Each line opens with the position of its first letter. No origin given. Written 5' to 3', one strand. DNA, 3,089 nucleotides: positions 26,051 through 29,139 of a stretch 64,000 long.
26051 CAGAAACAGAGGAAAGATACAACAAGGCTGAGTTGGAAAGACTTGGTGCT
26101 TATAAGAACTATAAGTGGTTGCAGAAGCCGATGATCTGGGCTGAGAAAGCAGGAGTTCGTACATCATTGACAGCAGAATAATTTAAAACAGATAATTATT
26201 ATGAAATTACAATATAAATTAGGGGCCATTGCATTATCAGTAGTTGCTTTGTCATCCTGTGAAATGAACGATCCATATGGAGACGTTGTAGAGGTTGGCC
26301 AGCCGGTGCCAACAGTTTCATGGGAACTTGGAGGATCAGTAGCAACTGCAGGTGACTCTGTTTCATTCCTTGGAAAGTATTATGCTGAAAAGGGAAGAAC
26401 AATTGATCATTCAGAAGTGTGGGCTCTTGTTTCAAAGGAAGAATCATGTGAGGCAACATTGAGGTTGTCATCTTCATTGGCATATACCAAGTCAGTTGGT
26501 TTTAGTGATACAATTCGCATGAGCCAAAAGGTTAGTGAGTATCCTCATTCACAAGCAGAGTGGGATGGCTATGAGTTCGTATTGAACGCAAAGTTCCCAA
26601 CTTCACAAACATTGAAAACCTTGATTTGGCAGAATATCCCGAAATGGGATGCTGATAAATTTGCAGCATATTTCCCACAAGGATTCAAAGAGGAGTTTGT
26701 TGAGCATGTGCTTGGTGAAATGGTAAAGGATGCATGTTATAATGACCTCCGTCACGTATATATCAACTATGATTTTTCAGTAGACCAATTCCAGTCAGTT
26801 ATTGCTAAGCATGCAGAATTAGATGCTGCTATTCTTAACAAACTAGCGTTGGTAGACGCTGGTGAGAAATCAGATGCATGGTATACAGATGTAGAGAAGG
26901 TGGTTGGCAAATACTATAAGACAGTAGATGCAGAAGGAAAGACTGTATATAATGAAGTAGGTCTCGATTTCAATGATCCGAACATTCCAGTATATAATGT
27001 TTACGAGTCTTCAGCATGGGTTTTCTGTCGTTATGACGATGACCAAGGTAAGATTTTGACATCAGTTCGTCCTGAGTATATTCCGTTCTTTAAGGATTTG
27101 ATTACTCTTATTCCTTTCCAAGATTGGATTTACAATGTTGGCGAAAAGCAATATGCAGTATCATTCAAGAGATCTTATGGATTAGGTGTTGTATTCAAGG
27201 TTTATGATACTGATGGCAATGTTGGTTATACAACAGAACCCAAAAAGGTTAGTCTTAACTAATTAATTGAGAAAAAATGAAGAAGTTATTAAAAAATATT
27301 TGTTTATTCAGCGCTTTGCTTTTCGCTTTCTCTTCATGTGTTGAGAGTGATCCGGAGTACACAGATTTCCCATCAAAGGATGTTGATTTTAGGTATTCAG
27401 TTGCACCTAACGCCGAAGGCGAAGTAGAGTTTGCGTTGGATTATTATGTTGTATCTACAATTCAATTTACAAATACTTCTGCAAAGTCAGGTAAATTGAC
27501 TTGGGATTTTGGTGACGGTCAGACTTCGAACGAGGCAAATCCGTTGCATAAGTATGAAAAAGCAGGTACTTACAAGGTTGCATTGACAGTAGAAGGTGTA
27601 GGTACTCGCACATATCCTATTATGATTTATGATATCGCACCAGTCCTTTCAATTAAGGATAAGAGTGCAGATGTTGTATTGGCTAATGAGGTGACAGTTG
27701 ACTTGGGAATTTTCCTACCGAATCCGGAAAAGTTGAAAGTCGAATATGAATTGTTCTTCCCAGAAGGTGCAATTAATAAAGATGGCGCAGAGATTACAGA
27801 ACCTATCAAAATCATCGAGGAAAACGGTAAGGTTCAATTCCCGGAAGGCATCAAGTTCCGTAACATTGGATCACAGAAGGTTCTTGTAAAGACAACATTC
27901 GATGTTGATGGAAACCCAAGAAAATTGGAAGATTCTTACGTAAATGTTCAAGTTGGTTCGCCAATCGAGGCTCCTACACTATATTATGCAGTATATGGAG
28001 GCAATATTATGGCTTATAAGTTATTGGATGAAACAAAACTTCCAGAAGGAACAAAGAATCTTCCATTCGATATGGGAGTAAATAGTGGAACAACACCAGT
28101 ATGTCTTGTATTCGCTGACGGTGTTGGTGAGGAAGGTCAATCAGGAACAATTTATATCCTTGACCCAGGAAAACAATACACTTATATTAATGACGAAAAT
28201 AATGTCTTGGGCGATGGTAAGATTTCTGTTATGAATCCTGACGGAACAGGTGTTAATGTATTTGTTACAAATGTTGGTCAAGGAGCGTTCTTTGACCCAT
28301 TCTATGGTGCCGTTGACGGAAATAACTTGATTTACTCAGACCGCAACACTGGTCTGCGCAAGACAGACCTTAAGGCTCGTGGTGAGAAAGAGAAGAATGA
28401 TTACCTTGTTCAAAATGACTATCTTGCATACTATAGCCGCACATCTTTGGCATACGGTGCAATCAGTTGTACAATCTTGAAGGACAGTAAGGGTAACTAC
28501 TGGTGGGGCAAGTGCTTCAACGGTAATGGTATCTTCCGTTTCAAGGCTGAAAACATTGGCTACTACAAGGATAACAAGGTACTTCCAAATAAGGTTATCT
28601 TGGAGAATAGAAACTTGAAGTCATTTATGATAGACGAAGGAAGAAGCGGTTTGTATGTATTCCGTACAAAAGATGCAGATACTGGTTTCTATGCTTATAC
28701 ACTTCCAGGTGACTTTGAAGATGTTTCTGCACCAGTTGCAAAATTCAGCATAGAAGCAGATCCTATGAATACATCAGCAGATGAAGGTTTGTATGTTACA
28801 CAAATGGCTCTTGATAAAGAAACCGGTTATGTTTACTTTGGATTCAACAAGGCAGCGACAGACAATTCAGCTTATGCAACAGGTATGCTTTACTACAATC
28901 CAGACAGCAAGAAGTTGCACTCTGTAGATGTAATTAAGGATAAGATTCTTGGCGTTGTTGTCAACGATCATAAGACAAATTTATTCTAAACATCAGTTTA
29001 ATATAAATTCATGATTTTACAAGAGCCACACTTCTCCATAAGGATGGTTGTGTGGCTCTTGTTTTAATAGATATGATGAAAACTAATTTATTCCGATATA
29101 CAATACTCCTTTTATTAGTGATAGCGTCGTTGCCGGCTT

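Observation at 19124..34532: Sus-like locus whose only enzymes are three GHL10-family proteins exported by the type IX secretion system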

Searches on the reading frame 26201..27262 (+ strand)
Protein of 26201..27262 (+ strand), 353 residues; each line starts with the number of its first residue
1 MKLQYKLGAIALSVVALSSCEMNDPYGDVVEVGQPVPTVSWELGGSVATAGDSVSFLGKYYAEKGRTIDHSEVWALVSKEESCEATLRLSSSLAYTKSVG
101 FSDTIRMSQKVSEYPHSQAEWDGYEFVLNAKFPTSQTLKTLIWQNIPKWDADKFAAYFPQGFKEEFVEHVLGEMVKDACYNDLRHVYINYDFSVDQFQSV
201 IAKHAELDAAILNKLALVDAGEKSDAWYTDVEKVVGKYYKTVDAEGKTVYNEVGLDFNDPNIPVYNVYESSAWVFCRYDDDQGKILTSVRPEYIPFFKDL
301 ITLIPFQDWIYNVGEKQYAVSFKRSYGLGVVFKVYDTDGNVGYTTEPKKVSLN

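Call 3: search_protein_families(library=pfam, proteins=[window:26201-27262:+], max_evalue=0.01)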
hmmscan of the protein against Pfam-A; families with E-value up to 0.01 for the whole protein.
window:26201-27262:+ (353 aa): 0 families

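Call 12: search_protein_families(library=ncbifam, proteins=[window:26201-27262:+], max_evalue=0.01)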
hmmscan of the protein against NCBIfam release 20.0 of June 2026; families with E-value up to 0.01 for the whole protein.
window:26201-27262:+ (353 aa): 0 families

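Call 30: find_homologous_proteins(query=window:26201-27262:+, max_evalue=0.00001)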
Query window:26201-27262:+ (353 aa): 126 proteins with E <= 0.00001 among 1807 candidates; the best 120 are listed.
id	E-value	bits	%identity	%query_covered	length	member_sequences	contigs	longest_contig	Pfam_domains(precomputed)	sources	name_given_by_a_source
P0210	1.9e-237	805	100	100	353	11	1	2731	-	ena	-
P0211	5.0e-181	619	75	100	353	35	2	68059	-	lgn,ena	-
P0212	3.2e-160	551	66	100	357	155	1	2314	-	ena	-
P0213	7.0e-154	530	66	100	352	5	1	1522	-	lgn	-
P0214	2.9e-128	446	56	100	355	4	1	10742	-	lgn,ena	-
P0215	4.3e-127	442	57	100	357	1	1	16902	-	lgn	-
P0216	3.6e-126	439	55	100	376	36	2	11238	-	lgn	-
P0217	5.5e-126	438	55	100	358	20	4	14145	-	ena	-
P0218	3.8e-125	436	55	100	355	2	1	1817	-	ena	-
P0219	5.9e-125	435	54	100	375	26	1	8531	-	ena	-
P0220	1.2e-124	434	56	100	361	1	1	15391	-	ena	-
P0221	1.3e-124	434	57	100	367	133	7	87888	-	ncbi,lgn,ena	-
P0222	1.3e-124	434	57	100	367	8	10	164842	-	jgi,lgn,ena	jgi:hypothetical protein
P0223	1.7e-124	433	56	100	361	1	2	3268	-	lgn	-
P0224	1.1e-123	431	55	100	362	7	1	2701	-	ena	-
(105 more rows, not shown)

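Call 42: predict_structure(alignment_id=A2)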
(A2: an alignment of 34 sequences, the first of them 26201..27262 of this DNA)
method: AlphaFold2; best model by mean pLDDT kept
length: 353 residues; sequences in the alignment: 34
mean_pLDDT: 89.2   pTM: 0.74
mean pLDDT of the five models: 89.2, 88.8, 88.2, 87.7, 87.0
residues with pLDDT >= 90: 272; 70-90: 48; 50-70: 15; < 50: 18
segments of 3 or more residues with pLDDT < 50: 1-3, 5-8, 16-24
pLDDT, mean of each block of 10 residues (from residue 1): 48 49 50 79 92 95 89 95 96 95 88 95 94 92 94 96 97 91 95 95 94 92 94 94 89 92 94 93 92 95 97 95 95 92 89 88
secondary structure, 60 per line:
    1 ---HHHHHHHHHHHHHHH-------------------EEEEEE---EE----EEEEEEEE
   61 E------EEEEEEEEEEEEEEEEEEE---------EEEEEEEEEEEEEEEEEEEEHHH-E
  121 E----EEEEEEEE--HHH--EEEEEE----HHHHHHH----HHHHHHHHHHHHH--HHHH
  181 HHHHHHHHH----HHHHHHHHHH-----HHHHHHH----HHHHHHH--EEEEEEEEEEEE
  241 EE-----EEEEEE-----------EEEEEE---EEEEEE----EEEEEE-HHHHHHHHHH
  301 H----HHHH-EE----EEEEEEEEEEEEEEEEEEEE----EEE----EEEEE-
elements in order: H4-18 E38-43 E53-61 E68-86 E96-115 E126-133 E141-146 H151-157 H162-174 H177-189 H194-203 H209-215 H220-226 E229-242 E248-253 E265-270 E274-279 E284-289 H291-301 H306-309 E317-336 E341-343 E348-352

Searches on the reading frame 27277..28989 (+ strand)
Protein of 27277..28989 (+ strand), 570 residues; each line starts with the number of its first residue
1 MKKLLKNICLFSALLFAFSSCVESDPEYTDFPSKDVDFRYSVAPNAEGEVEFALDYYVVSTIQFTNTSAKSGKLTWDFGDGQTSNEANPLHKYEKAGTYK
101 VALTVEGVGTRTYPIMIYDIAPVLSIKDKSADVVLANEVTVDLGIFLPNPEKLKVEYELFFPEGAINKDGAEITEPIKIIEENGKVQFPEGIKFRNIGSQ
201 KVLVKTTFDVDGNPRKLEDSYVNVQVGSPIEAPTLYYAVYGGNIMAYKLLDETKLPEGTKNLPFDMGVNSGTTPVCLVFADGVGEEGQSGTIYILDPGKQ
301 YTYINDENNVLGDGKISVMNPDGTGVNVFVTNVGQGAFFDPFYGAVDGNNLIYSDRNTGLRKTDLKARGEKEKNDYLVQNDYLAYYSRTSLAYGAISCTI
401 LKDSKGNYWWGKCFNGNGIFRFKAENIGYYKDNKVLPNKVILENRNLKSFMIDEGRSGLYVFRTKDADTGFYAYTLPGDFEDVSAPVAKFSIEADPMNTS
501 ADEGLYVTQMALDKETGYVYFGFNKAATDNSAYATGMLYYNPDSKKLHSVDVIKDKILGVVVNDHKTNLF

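Call 3: search_protein_families(library=pfam, proteins=[window:27277-28989:+], max_evalue=0.01)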
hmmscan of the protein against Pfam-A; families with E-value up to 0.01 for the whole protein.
window:27277-28989:+ (570 aa): 2 families
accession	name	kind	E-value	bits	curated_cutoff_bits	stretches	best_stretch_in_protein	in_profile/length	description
PF18911.6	PKD_4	-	5.1e-12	46.1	27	1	60-106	22-69/85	PKD domain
PF00801.26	PKD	-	7.1e-08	32.8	23.5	1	61-106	16-66/80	PKD domain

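Call 12: search_protein_families(library=ncbifam, proteins=[window:27277-28989:+], max_evalue=0.01)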
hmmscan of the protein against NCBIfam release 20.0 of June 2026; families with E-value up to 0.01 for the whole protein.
window:27277-28989:+ (570 aa): 0 families

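Call 50: find_homologous_proteins(query=window:27277-28989:+, max_evalue=0.00001)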
Query window:27277-28989:+ (570 aa): 1077 proteins with E <= 0.00001 among 8000 candidates; the best 120 are listed.
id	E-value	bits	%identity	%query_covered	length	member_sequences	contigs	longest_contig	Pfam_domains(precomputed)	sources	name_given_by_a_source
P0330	0.0e+0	1294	100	100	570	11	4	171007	PF00801.27,PF18911.7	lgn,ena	-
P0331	0.0e+0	1191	91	100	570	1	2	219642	PF00801.27,PF18911.7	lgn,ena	-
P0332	0.0e+0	1151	88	100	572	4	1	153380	PF00801.27,PF18911.7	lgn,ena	-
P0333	0.0e+0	1140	88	100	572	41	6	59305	PF00801.27,PF18911.7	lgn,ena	-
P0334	0.0e+0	1120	85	100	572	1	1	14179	PF00801.27,PF18911.7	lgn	-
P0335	0.0e+0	1119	86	100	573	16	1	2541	PF00801.27,PF18911.7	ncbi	-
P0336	0.0e+0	1015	87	90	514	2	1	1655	PF00801.27,PF18911.7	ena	-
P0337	1.2e-268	911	71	100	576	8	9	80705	PF00801.27,PF18911.7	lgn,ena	-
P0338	1.4e-264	897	71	98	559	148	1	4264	PF00801.27,PF18911.7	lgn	-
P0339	1.3e-260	884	70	98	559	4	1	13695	PF00801.27,PF18911.7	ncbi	-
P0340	1.3e-228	779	63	100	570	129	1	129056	PF00801.27,PF18911.7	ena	-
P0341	4.6e-223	760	61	100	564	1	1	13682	PF00801.27,PF18911.7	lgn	-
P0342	8.3e-223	759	60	100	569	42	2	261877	PF00801.27,PF18911.7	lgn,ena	-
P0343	2.7e-222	758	62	100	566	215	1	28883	PF00801.27,PF18911.7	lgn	-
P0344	2.1e-221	755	60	100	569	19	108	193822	PF00801.27,PF18911.7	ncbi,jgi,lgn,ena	-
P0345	8.3e-221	753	61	100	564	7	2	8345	PF00801.27,PF18911.7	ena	-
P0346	1.1e-220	753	61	100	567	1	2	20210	PF00801.27,PF18911.7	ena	-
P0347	7.0e-220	750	61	100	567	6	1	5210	PF00801.27,PF18911.7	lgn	-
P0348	2.1e-219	748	60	100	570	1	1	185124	PF00801.27,PF18911.7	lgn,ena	-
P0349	2.7e-219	748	60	100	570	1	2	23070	PF00801.27,PF18911.7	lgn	-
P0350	3.5e-218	744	60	100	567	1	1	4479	PF00801.27,PF18911.7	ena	-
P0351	6.2e-218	743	61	100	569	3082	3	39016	PF00801.27,PF18911.7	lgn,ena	-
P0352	1.7e-216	739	60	100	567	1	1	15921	PF00801.27,PF18911.7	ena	-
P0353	7.2e-216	737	60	100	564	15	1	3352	PF00801.27,PF18911.7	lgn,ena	-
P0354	3.1e-215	734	59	100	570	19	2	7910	PF00801.27,PF18911.7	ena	-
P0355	3.8e-214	731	60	100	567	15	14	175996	PF00801.27,PF18911.7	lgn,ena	-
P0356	4.0e-211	721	59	100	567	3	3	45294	PF00801.27,PF18911.7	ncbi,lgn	-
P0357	2.0e-210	719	59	100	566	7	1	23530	PF00801.27,PF18911.7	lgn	-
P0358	7.1e-210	717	58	100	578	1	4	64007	PF00801.27,PF18911.7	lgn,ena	-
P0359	1.5e-209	716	58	100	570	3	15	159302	PF00801.27,PF18911.7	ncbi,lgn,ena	-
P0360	2.2e-209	715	58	100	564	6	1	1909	PF00801.27,PF18911.7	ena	-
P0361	2.1e-208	712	57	100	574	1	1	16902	PF00801.27,PF18911.7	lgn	-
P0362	2.1e-207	709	57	100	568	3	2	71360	PF00801.27,PF18911.7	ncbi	-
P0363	3.2e-207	708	59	97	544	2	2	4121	PF00801.27,PF18911.7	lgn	-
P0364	3.3e-207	708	58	100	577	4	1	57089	PF00801.27,PF18911.7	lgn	-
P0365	5.6e-206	704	57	100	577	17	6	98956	PF00801.27,PF18911.7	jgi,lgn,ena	-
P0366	3.8e-204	698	57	100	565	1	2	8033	PF00801.27,PF18911.7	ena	-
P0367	1.9e-202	692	57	100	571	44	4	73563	PF00801.27,PF18911.7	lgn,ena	-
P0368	4.6e-201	688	58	98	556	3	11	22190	PF00801.27,PF18911.7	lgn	-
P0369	1.5e-195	670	56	100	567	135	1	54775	PF00801.27,PF18911.7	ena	-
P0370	8.1e-194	664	54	100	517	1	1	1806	PF00801.27,PF18911.7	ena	-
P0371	4.2e-188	645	53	100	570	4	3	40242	PF00801.27,PF18911.7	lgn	-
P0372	9.7e-185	634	54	98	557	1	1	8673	PF00801.27,PF18911.7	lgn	-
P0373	1.8e-182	626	53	100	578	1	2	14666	PF00801.27,PF18911.7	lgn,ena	-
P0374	1.9e-181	623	53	99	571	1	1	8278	PF00801.27,PF18911.7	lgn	-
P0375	2.6e-181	623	52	99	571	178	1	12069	PF00801.27,PF18911.7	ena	-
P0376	2.9e-181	622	53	100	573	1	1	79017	PF00801.27,PF18911.7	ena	-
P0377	3.5e-181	622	53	99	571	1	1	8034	PF00801.27,PF18911.7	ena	-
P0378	4.6e-181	622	53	99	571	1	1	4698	PF00801.27,PF18911.7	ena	-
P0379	8.5e-181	621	52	99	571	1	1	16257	PF00801.27,PF18911.7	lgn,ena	-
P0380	1.6e-180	620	52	99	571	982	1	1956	PF00801.27,PF18911.7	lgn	-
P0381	1.9e-180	620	52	99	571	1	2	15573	PF00801.27,PF18911.7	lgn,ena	-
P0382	1.9e-180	620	52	99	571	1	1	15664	PF00801.27,PF18911.7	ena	-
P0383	2.0e-180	620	52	99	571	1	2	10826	PF00801.27,PF18911.7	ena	-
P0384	2.5e-180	619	52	99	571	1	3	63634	PF00801.27,PF18911.7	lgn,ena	-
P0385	3.4e-180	619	52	99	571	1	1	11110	PF00801.27,PF18911.7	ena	-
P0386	3.5e-180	619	52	99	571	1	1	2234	PF00801.27,PF18911.7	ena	-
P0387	3.6e-180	619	52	99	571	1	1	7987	PF00801.27,PF18911.7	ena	-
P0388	3.9e-180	619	53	100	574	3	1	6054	PF00801.27,PF18911.7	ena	-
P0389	4.2e-180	618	52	99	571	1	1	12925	PF00801.27,PF18911.7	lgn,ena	-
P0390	4.5e-180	618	52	99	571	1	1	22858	PF00801.27,PF18911.7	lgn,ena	-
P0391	5.3e-180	618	52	99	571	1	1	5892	PF00801.27,PF18911.7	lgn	-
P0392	6.2e-180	618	52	99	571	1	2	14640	PF00801.27,PF18911.7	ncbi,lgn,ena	-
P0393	6.3e-180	618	52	99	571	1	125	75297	PF00801.27,PF18911.7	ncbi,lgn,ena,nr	ncbi:MAG: PKD domain-containing protein [Sodaliphilus sp.]|nr:PKD domain-containing protein [Sodalip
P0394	7.4e-180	618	52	99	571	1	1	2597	PF00801.27,PF18911.7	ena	-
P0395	8.3e-180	618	52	99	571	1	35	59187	PF00801.27,PF18911.7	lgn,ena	-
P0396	1.2e-179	617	52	99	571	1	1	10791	PF00801.27,PF18911.7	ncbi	-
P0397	1.2e-179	617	52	99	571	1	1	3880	PF00801.27,PF18911.7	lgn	-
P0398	1.3e-179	617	52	99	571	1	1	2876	PF00801.27,PF18911.7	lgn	-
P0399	1.3e-179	617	52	99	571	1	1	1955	PF00801.27,PF18911.7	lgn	-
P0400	1.4e-179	617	52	99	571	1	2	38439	PF00801.27,PF18911.7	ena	-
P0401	1.6e-179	617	52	99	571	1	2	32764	PF00801.27,PF18911.7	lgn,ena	-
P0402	1.6e-179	617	52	99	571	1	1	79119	PF00801.27,PF18911.7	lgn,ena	-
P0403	1.9e-179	616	52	99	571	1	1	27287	PF00801.27,PF18911.7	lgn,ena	-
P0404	2.2e-179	616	52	99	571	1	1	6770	PF00801.27,PF18911.7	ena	-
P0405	2.3e-179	616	52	99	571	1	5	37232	PF00801.27,PF18911.7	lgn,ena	-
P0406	2.8e-179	616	52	99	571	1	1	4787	PF00801.27,PF18911.7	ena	-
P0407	3.2e-179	616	52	99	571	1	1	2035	PF00801.27,PF18911.7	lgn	-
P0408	3.3e-179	616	52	99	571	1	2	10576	PF00801.27,PF18911.7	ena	-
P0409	3.5e-179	615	52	99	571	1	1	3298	PF00801.27,PF18911.7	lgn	-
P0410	3.8e-179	615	52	99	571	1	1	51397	PF00801.27,PF18911.7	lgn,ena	-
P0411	4.7e-179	615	52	99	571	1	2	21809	PF00801.27,PF18911.7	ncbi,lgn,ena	-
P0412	4.9e-179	615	52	99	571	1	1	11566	PF00801.27,PF18911.7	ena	-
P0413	4.9e-179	615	52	99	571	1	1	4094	PF00801.27,PF18911.7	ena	-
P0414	4.9e-179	615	52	99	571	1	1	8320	PF00801.27,PF18911.7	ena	-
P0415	5.3e-179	615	52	99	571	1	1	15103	PF00801.27,PF18911.7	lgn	-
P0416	6.3e-179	615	52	99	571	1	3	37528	PF00801.27,PF18911.7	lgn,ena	-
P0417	6.5e-179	615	52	99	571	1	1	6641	PF00801.27,PF18911.7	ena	-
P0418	7.0e-179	614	52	99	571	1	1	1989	PF00801.27,PF18911.7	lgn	-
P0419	7.2e-179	614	52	99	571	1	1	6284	PF00801.27,PF18911.7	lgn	-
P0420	7.2e-179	614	52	99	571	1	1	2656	PF00801.27,PF18911.7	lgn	-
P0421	8.2e-179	614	52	99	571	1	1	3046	PF00801.27,PF18911.7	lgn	-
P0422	8.9e-179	614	52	100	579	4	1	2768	PF00801.27,PF18911.7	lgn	-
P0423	1.0e-178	614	52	99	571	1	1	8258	PF00801.27,PF18911.7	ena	-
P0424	1.0e-178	614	52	99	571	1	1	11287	PF00801.27,PF18911.7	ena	-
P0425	1.6e-178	613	52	99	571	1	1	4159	PF00801.27,PF18911.7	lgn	-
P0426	1.7e-178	613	52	99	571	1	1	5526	PF00801.27,PF18911.7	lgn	-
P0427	2.2e-178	613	52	99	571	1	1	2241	PF00801.27,PF18911.7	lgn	-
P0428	2.3e-178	613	52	99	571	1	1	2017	PF00801.27,PF18911.7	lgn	-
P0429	2.9e-178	612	52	99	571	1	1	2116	PF00801.27,PF18911.7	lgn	-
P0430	3.1e-178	612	52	99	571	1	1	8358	PF00801.27,PF18911.7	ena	-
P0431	1.0e-177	611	52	99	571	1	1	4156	PF00801.27,PF18911.7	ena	-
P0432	1.1e-177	611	52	99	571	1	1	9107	PF00801.27,PF18911.7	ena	-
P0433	2.1e-177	610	52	100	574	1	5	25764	PF00801.27,PF18911.7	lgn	-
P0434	2.8e-177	609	52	99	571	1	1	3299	PF00801.27,PF18911.7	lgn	-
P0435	2.9e-177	609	52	99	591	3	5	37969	PF00801.27,PF18911.7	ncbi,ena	-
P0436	3.0e-177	609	52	99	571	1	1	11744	PF00801.27,PF18911.7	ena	-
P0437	3.7e-177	609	52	99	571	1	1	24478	PF00801.27,PF18911.7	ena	-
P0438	3.8e-177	609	52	99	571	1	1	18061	PF00801.27,PF18911.7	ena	-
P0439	5.1e-177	608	52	99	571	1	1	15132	PF00801.27,PF18911.7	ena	-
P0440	5.1e-177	608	52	99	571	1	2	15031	PF00801.27,PF18911.7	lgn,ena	-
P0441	6.0e-177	608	52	99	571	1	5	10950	PF00801.27,PF18911.7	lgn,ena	-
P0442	6.2e-177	608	52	99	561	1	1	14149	PF00801.27,PF18911.7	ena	-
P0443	6.6e-177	608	52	99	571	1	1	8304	PF00801.27,PF18911.7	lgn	-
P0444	8.3e-177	608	52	99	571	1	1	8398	PF00801.27,PF18911.7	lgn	-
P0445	1.1e-176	607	52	100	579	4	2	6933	PF00801.27,PF18911.7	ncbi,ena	-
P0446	1.2e-176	607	52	99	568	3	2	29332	PF00801.27,PF18911.7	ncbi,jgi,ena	jgi:PKD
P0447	1.2e-176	607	51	99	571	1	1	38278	PF00801.27,PF18911.7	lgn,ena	-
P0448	1.5e-176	607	51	99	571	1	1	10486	PF00801.27,PF18911.7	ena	-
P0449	1.7e-176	607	51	100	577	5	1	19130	PF00801.27,PF18911.7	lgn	-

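Call 53: search_solved_structures(query=A3, max_evalue=1)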
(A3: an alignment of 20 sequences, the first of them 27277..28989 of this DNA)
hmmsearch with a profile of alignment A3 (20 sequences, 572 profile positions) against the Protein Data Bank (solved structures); distinct sequences matched with E-value up to 1: 17.
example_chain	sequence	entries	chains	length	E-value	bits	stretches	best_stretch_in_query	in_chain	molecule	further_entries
9lqj_A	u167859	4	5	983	3.1e-17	65.5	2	73-109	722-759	Collagenase ColH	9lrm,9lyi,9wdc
9lrk_A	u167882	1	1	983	3.1e-17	65.5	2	73-109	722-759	Collagenase ColH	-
1l0q_A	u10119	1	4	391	5.7e-11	44.8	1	56-107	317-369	Surface layer protein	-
4u6t_A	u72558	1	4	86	2.2e-10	42.9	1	73-106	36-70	ColH protein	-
4u7k_A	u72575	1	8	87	2.2e-10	42.9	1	73-106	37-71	ColH protein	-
4l9d_A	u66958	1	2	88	1.4e-09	40.2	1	62-106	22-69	Protease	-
2y72_A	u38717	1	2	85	1.9e-09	39.8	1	62-106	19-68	COLLAGENASE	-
4jrw_A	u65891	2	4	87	2e-09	39.7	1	62-106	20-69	Collagenase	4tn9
4aqo_A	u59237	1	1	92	2.2e-09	39.5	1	62-106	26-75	COLLAGENASE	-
2y3u_A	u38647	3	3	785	4e-08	35.4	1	72-106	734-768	COLLAGENASE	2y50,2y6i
6aem_A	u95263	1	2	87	2e-07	33.1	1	52-106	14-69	PKD domain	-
4jgu_A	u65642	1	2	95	4.6e-07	31.9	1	74-116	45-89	ColH protein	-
2kzw_A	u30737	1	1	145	7e-05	24.7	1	62-106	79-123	Uncharacterized protein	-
2c26_A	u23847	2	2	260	0.0014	20.4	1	74-106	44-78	ENDOGLUCANASE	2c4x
7kv5_AAA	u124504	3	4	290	0.0057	18.4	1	62-113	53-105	PKD domain protein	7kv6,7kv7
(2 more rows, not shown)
